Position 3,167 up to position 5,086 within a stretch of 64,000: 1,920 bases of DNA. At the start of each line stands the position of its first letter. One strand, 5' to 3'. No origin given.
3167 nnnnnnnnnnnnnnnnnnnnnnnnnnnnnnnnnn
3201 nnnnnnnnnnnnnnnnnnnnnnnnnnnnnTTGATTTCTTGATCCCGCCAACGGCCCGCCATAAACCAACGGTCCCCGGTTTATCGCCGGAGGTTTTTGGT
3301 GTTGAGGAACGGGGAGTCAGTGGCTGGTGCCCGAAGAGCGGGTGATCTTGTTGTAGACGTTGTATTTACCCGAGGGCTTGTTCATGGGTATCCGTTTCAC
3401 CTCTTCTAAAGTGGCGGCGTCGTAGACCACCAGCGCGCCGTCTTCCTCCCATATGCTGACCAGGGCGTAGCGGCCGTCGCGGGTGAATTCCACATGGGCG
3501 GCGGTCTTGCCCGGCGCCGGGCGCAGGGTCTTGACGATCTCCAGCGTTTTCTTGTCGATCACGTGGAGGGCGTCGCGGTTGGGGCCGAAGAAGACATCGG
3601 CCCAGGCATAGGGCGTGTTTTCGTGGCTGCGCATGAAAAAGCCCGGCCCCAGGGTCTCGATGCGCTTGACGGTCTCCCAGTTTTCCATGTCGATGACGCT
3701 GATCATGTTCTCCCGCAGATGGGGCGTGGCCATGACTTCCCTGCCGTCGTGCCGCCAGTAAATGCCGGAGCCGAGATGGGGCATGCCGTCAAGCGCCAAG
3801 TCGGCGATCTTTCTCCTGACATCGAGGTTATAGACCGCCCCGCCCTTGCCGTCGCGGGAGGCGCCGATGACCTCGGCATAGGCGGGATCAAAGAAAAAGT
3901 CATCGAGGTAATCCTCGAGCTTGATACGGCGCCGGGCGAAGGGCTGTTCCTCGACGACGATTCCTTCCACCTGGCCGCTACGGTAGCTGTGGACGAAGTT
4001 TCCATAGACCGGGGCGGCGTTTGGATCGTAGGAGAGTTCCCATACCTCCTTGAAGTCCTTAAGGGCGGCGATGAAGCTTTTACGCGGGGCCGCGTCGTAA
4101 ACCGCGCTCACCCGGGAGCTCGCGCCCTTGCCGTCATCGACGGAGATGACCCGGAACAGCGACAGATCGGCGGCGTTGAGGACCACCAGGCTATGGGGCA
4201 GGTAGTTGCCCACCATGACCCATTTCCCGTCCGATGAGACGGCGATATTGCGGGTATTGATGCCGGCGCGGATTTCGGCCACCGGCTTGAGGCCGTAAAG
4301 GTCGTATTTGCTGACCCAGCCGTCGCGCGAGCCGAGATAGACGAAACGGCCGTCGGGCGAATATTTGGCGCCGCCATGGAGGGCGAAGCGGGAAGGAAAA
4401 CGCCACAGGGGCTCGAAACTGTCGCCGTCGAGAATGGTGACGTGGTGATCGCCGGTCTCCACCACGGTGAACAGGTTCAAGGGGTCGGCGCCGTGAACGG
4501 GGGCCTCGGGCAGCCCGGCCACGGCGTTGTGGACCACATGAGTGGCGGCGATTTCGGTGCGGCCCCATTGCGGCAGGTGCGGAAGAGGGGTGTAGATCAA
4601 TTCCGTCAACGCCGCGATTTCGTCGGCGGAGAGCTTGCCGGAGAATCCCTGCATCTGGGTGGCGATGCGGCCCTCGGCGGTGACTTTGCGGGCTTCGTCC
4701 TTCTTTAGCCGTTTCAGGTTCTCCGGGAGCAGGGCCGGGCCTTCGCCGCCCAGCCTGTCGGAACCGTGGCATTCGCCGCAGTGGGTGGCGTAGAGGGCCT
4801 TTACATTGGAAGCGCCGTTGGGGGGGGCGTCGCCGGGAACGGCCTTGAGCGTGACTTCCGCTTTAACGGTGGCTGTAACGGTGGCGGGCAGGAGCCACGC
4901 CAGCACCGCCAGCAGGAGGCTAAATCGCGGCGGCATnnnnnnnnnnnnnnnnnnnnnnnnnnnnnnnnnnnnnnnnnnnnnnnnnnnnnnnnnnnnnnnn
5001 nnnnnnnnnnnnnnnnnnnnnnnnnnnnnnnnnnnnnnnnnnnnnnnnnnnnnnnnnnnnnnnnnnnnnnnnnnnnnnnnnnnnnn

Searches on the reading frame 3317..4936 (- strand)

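Call 64: search_protein_families(library=ncbifam, proteins=[window:3317-4936:-], max_evalue=0.00001)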
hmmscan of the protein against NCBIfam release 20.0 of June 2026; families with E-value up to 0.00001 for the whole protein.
window:3317-4936:- (539 aa): 4 families
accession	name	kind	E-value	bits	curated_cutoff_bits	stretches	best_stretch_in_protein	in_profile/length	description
NF052460.1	L-NosZ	equivalog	4.2e-11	42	700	1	395-524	140-262/480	clade III lactonase-type nitrous-oxide reductase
TIGR03866.1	PQQ_ABC_repeats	subfamily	4.3e-08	32.6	287.3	0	408-518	19-123/310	PQQ-dependent catabolism-associated beta-propeller protein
NF011054.0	PRK14486.1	equivalog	2.9e-07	30.3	447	1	43-113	216-286/294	putative bifunctional cbb3-type cytochrome c oxidase subunit II/cytochrome c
NF045773.1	cytochro_C550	exception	3.7e-06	26.9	125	1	42-112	49-114/118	cytochrome c550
